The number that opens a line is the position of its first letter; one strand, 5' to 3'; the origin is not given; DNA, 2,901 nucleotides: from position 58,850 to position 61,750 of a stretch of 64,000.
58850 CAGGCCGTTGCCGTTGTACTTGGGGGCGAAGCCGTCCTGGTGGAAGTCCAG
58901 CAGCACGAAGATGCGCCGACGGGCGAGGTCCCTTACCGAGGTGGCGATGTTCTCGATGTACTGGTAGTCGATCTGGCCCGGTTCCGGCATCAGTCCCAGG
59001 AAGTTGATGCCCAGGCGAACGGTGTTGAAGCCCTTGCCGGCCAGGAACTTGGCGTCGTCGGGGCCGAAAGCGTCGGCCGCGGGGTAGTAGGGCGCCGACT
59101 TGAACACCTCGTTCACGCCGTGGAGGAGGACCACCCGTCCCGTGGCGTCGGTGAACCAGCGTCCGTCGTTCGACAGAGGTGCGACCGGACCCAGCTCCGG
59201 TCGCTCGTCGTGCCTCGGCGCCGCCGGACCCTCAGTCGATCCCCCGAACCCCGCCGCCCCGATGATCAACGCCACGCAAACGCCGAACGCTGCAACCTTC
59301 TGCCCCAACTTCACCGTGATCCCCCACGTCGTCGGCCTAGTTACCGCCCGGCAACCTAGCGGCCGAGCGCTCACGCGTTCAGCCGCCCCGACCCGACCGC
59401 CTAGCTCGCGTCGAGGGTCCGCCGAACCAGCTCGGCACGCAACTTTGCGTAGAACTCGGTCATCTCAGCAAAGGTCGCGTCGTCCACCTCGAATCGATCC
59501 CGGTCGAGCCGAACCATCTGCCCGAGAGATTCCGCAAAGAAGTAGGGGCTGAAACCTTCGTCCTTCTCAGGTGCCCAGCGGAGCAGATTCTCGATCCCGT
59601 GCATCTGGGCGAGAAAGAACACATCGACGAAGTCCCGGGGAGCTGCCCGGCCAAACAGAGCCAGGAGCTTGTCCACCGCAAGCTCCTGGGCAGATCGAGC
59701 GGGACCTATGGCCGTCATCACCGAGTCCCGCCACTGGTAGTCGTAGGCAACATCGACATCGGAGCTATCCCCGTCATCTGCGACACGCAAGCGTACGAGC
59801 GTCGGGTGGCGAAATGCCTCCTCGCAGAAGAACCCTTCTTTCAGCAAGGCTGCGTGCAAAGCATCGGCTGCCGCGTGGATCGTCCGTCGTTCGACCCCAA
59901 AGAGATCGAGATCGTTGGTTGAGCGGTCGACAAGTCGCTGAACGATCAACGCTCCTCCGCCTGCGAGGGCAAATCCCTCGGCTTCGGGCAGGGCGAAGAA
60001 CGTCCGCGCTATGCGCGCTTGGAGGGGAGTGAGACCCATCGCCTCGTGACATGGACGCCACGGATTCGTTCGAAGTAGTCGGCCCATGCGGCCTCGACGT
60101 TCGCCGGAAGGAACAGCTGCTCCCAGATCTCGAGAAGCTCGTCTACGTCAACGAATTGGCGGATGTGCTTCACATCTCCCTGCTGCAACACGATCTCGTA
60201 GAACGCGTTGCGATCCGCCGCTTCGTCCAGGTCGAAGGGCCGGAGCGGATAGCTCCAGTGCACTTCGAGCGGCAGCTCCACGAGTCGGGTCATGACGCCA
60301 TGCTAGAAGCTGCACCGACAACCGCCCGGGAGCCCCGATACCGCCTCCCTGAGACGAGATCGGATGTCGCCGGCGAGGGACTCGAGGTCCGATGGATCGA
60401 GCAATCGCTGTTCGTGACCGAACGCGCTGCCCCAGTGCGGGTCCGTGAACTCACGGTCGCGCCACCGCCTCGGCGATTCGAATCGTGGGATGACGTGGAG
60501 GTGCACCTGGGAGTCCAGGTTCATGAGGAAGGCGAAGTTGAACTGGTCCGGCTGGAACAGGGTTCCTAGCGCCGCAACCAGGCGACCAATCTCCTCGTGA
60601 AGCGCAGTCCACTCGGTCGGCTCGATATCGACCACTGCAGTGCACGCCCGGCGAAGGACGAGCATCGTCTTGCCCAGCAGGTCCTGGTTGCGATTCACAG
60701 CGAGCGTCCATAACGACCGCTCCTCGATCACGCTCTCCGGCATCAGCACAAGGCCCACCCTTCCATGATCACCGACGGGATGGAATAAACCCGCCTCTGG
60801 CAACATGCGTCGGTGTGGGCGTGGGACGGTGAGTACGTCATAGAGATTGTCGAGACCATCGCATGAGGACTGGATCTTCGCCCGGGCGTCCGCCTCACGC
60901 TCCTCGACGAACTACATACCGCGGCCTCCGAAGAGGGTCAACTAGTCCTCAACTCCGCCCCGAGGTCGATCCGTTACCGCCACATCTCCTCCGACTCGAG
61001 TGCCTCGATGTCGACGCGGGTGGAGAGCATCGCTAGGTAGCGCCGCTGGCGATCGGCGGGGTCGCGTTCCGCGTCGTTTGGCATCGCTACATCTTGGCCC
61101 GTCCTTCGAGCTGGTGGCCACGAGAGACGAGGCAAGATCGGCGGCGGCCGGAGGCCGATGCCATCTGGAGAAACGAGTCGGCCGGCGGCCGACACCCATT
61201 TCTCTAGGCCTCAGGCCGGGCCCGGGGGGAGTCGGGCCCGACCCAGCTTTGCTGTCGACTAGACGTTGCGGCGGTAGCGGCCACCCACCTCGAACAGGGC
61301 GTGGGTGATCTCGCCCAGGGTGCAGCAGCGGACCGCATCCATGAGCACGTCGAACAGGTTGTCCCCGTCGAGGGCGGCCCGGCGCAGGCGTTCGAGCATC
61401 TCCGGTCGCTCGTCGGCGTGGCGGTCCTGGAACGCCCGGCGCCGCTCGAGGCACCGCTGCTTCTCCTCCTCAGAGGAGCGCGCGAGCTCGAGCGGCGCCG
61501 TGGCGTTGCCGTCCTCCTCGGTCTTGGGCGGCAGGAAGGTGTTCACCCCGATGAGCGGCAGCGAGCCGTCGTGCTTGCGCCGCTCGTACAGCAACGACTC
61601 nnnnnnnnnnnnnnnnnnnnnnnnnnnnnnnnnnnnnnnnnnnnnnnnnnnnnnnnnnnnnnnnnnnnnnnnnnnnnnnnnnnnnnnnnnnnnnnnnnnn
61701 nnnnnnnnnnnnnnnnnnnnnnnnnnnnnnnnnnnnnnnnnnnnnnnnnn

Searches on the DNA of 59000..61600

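Call 41: search_rna_families(source=window, start=59000, end=61600, threshold=evalue, max_evalue=1)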
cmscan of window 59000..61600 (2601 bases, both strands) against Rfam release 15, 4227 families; matches with E-value up to 1: 0.
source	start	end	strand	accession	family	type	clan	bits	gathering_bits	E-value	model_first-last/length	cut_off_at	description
